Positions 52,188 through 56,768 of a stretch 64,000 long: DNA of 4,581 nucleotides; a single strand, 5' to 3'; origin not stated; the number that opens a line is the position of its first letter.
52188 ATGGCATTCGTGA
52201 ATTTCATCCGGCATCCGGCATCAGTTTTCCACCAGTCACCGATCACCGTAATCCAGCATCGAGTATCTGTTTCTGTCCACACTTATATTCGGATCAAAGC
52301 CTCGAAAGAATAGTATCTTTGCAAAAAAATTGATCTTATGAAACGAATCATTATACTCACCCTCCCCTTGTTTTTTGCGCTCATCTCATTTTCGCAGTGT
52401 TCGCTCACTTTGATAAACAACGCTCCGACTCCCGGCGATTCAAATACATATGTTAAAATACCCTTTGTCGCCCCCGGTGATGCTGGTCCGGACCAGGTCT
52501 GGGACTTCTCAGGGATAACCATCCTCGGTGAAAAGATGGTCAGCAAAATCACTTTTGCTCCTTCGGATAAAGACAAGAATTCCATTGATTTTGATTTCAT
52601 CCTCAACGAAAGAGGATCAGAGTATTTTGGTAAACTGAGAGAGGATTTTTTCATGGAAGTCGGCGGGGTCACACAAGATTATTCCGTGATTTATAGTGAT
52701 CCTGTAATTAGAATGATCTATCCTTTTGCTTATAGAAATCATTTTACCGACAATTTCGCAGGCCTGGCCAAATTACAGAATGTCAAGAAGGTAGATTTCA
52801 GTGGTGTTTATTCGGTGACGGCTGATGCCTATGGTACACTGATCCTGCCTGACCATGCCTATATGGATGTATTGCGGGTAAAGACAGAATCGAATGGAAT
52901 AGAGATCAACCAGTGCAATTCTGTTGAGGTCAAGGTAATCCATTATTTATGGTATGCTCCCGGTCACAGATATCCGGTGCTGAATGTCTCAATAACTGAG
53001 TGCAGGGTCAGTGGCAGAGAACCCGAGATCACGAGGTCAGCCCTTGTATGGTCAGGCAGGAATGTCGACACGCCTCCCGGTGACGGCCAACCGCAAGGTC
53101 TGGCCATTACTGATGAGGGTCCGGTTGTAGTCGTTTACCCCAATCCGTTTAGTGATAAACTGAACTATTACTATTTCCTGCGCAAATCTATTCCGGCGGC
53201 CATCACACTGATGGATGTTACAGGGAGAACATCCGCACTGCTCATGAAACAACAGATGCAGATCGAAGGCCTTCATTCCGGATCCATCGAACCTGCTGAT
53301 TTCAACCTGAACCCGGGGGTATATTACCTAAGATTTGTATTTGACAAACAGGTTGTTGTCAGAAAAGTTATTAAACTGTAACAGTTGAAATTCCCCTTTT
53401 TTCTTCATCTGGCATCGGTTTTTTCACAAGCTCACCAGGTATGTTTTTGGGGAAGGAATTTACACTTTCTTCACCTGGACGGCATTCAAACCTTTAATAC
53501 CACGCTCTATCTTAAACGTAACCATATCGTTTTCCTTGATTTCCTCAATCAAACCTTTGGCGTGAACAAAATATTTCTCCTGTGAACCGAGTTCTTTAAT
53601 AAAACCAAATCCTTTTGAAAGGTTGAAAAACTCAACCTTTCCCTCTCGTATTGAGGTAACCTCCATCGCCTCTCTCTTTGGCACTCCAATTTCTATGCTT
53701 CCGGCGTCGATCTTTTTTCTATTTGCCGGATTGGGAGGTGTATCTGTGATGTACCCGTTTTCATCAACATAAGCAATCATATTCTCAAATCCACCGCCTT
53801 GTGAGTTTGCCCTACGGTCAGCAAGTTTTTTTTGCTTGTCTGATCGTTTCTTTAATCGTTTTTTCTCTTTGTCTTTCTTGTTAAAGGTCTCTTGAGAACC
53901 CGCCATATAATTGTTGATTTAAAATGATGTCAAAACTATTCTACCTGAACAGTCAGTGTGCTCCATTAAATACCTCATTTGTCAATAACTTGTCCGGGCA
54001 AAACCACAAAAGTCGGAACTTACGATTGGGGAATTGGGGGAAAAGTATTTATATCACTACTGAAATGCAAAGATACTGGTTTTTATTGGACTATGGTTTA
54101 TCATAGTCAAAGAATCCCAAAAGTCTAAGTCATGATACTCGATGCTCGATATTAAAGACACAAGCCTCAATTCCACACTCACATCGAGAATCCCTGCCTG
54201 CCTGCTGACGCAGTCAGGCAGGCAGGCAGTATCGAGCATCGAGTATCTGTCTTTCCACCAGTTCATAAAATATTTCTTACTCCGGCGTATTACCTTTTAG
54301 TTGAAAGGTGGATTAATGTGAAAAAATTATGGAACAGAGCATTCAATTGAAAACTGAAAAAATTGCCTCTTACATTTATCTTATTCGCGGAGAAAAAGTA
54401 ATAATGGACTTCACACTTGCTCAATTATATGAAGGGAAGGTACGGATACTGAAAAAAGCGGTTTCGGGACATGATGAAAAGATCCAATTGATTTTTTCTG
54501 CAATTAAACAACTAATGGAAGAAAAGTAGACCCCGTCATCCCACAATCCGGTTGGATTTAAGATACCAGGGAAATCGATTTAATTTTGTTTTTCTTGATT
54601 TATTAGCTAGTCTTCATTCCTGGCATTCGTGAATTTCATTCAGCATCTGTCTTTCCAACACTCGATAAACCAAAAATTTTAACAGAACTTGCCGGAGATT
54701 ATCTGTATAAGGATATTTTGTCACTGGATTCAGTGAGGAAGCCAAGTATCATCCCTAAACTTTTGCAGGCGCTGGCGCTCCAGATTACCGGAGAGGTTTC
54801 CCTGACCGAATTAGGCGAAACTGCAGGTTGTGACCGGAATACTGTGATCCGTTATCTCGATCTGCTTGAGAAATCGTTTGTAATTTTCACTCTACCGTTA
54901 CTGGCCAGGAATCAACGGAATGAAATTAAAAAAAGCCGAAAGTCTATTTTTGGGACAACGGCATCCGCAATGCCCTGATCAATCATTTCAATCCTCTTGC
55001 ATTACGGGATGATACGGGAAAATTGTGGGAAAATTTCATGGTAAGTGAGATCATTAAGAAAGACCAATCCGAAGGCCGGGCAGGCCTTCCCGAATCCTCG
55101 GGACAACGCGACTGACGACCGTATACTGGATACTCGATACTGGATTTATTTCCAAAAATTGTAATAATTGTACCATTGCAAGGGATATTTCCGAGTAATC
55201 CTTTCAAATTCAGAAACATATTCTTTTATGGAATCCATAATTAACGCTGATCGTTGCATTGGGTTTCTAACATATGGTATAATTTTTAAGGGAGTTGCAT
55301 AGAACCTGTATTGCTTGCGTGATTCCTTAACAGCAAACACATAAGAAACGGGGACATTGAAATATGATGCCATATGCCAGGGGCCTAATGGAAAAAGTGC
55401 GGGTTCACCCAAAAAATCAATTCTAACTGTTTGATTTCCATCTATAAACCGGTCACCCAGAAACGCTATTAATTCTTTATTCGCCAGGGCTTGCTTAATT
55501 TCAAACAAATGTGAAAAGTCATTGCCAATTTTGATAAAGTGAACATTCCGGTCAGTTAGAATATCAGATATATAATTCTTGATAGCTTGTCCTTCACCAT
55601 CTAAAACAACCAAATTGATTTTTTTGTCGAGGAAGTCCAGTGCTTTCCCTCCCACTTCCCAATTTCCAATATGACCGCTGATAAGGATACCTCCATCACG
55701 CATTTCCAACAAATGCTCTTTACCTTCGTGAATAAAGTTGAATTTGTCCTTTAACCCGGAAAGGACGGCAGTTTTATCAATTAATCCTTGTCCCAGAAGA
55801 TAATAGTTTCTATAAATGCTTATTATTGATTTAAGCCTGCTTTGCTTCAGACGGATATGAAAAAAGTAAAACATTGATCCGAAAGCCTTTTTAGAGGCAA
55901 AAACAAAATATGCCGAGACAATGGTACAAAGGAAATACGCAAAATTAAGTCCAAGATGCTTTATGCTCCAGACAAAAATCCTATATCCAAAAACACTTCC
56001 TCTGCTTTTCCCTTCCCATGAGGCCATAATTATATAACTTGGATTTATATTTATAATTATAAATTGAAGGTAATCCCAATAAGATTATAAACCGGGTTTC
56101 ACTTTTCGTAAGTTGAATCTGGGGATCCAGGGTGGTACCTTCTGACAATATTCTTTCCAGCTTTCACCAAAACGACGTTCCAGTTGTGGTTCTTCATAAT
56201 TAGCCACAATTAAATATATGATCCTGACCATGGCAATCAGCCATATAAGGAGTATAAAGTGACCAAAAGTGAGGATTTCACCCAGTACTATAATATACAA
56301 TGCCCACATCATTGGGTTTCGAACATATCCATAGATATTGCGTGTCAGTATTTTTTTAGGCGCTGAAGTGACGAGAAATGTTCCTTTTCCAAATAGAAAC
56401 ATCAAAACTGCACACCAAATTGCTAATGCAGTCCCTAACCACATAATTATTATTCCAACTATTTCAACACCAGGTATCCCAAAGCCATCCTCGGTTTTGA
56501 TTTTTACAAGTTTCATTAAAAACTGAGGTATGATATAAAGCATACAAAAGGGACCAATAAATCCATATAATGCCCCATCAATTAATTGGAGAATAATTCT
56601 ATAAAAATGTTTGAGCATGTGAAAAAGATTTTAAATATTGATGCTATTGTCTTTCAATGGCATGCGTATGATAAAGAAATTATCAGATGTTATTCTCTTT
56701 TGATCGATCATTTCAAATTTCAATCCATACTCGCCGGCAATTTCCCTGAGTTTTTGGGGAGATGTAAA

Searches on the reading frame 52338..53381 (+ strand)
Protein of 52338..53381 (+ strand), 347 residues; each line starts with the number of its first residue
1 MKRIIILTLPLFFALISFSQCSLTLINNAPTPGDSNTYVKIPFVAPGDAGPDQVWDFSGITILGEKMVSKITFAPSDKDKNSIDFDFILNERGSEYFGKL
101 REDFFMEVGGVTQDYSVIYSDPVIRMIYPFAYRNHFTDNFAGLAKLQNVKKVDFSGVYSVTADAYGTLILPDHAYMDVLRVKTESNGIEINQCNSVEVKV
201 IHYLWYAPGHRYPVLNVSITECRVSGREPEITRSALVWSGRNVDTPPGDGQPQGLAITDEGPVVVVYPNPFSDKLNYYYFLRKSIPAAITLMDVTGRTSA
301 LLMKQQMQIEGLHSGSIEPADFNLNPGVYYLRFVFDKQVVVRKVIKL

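Call 27: search_protein_families(library=pfam, proteins=[window:52338-53381:+])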
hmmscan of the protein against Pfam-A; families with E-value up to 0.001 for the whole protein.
window:52338-53381:+ (347 aa): 1 family
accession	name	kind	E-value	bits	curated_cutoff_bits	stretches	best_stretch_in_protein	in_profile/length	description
PF18962.6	Por_Secre_tail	-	6e-06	26.9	27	1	266-345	1-74/75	Secretion system C-terminal sorting domain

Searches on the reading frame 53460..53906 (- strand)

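Call 27: search_protein_families(library=pfam, proteins=[window:53460-53906:-])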
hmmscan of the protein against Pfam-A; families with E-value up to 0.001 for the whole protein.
window:53460-53906:- (148 aa): 1 family
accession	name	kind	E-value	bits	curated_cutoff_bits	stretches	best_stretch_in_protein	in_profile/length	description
PF00313.28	CSD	-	3.2e-12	46.6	27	1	88-147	2-65/66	'Cold-shock' DNA-binding domain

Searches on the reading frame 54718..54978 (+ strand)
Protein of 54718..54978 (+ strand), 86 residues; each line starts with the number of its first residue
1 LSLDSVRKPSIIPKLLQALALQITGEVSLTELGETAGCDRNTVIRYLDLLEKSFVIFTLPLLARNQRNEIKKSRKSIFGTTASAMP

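Call 72: search_protein_families(library=pfam, proteins=[window:54718-54978:+], max_evalue=0.01)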
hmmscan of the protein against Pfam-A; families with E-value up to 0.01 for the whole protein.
window:54718-54978:+ (86 aa): 2 families
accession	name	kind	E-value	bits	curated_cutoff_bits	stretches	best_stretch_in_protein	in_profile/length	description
PF13635.12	DUF4143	-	9.2e-13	48.7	28.1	1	3-78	7-82/160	Domain of unknown function (DUF4143)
PF08279.18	HTH_11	-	0.00031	21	25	1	23-59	12-44/55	HTH domain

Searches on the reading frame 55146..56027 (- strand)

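Call 27: search_protein_families(library=pfam, proteins=[window:55146-56027:-])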
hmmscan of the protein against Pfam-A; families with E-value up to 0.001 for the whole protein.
window:55146-56027:- (293 aa): 1 family
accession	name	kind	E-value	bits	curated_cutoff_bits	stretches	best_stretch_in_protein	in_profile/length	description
PF03279.18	Lip_A_acyltrans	-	1e-08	35.2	22.3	1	91-246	100-254/295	Bacterial lipid A biosynthesis acyltransferase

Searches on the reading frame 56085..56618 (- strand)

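Call 42: search_protein_families(library=pfam, proteins=[window:56085-56618:-])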
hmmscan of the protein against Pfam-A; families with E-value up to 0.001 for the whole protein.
window:56085-56618:- (177 aa): 2 families
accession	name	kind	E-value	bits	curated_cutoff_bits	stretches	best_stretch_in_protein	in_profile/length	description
PF04191.18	PEMT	-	3.2e-10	40.8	25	1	53-152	4-104/105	Phospholipid methyltransferase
PF01222.22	ERG4_ERG24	-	0.00028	20.2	27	1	80-162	341-424/432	Ergosterol biosynthesis ERG4/ERG24 family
